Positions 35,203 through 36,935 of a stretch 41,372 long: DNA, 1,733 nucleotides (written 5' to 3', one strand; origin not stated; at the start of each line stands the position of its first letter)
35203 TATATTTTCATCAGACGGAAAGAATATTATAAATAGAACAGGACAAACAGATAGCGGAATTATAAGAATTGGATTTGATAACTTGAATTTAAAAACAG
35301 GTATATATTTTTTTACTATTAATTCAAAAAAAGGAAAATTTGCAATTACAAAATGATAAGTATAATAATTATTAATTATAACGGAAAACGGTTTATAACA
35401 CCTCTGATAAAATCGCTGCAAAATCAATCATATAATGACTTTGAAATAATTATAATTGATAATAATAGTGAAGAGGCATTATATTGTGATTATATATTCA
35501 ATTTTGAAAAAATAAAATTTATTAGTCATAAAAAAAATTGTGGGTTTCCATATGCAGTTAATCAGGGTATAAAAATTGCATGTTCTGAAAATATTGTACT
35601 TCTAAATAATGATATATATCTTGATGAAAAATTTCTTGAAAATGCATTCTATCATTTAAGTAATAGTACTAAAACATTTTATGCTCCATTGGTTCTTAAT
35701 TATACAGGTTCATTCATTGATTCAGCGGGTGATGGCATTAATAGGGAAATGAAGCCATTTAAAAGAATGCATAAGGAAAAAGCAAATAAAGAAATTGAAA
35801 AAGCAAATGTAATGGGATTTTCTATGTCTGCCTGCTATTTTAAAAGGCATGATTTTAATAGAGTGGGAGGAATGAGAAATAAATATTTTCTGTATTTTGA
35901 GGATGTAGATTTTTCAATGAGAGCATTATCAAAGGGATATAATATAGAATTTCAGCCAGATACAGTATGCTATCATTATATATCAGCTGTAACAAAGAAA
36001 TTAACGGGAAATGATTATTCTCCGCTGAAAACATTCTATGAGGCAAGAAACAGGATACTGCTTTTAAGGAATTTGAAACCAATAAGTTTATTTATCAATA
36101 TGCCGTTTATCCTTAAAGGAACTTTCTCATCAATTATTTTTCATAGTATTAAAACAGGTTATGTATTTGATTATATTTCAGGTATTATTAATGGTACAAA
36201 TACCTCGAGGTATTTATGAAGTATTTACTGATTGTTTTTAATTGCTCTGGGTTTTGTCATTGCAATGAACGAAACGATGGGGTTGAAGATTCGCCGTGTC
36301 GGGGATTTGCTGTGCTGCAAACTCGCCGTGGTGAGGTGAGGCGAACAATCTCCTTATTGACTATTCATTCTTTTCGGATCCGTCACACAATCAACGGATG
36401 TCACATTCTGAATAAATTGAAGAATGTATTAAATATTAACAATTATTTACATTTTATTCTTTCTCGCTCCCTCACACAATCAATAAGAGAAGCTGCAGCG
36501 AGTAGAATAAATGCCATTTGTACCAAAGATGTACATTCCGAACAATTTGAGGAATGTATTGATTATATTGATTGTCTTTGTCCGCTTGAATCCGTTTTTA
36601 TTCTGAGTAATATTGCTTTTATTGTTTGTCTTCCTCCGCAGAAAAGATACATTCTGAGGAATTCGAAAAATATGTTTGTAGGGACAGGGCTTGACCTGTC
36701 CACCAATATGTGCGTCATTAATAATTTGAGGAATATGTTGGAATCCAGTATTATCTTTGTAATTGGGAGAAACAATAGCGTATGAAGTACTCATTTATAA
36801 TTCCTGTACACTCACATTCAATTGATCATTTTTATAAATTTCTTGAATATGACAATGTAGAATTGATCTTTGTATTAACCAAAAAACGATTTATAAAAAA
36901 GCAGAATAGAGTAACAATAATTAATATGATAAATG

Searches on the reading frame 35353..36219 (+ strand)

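Call 10: search_protein_families(library=pfam, proteins=[window:35353-36219:+], max_evalue=0.01)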
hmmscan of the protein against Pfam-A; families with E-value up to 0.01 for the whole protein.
window:35353-36219:+ (288 aa): 5 families
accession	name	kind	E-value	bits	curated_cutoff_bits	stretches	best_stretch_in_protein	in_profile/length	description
PF00535.33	Glycos_transf_2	-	5.7e-19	69.1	23.3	1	3-166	1-162/168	Glycosyl transferase family 2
PF13641.12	Glyco_tranf_2_3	-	1.5e-05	25.6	27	1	2-209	3-212/230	Glycosyltransferase like family 2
PF13632.12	Glyco_trans_2_3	-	2.5e-05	24.6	27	1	153-265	69-172/198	Glycosyl transferase family group 2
PF10111.15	Glyco_tranf_2_2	-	7.4e-05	22.8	27.3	1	4-229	2-232/276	Glycosyltransferase like family 2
PF02709.20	Glyco_transf_7C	-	0.00014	21.9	23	1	162-203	25-67/78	N-terminal domain of galactosyltransferase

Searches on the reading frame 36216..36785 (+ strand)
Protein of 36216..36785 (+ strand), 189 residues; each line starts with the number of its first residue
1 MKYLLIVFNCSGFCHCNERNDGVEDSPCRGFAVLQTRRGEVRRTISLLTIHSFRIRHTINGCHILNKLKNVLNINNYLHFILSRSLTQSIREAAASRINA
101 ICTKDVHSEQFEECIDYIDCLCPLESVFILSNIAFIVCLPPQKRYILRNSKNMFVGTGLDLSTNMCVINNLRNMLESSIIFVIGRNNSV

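Call 38: find_homologous_proteins(query=window:36216-36785:+, max_evalue=0.01)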
Query window:36216-36785:+ (189 aa): 3 proteins with E <= 0.01 among 27 candidates.
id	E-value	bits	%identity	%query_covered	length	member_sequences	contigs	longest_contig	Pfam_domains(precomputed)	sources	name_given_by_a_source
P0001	2.1e-120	417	100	100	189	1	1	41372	-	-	-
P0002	5.4e-10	57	44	59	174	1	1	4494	-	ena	-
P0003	2.5e-7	49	86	15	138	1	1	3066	-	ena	-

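Call 39: find_encoding_contigs(protein=P0002, flank=10000)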
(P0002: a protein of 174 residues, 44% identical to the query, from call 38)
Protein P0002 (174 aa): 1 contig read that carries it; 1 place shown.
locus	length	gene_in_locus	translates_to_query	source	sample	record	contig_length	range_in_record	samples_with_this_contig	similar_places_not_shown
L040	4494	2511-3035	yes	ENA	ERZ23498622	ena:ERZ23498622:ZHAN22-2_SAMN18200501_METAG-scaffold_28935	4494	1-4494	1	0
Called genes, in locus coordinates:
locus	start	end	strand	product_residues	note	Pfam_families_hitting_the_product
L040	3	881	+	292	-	?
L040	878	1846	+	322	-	PF00483:NTP_transferase, PF01128:IspD, PF02348:CTP_transf_3 (weak), PF12804:NTP_transf_3, PF00132:Hexapep (faint), PF25087:GMPPB_C (faint)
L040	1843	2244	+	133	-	PF13399:LytR_C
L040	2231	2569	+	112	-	PF02410:RsfS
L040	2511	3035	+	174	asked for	-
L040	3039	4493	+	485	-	?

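Call 40: find_encoding_contigs(protein=P0003, flank=10000)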
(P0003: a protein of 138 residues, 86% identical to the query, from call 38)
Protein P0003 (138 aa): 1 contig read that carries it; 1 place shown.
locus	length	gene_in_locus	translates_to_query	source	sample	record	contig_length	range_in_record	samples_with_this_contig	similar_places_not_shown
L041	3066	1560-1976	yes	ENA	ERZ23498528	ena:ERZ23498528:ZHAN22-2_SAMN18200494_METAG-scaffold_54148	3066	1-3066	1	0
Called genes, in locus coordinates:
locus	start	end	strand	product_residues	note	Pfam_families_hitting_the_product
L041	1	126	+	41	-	?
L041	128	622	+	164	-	-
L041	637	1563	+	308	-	PF02729:OTCace_N, PF00185:OTCace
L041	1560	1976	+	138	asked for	-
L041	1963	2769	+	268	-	PF01678:DAP_epimerase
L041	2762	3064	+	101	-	?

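Call 50: find_homologous_proteins(query=P0002, max_evalue=0.01)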
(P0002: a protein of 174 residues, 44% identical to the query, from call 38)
Query P0002 (174 aa): 6 proteins with E <= 0.01 among 742 candidates.
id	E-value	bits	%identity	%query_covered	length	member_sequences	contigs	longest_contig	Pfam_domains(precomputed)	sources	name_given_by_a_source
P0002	2.6e-104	364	100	100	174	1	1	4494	-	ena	-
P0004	5.1e-27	113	50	70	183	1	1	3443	-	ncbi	-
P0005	4.0e-20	90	66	41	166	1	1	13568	-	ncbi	-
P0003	8.9e-11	60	47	41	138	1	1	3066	-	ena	-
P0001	5.1e-10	57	44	47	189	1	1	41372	-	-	-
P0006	9.2e-5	40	66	22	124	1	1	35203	-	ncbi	-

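Call 51: find_encoding_contigs(protein=P0004, flank=10000)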
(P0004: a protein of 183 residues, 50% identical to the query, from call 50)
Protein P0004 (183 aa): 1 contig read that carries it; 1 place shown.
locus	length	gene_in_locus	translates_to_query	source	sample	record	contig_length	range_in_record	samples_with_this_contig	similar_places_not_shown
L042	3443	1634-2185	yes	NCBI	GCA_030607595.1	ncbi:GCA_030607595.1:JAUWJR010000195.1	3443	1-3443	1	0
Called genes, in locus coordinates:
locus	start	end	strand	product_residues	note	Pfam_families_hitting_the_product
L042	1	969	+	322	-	?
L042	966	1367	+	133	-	PF13399:LytR_C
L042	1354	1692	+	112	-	PF02410:RsfS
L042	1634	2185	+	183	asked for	-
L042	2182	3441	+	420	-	?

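Call 52: find_encoding_contigs(protein=P0005, flank=10000)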
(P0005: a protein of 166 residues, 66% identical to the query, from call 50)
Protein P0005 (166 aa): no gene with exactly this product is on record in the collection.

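Call 53: find_encoding_contigs(protein=P0006, flank=10000)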
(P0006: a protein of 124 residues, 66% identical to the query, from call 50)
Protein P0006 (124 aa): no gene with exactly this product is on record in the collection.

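Call 54: list_cluster_members(proteins=[P0004, P0005, P0006])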
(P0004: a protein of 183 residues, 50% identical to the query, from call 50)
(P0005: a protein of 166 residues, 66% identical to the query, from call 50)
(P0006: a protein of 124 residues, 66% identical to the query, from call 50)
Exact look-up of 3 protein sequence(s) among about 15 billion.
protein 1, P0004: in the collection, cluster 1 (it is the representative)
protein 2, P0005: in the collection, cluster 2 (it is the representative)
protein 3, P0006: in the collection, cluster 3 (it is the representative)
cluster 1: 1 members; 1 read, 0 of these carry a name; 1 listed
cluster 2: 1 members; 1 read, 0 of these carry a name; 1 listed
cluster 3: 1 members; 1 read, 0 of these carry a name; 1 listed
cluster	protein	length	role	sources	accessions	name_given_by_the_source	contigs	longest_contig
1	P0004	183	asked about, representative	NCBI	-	-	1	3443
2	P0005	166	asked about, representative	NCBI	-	-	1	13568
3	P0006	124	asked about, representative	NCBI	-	-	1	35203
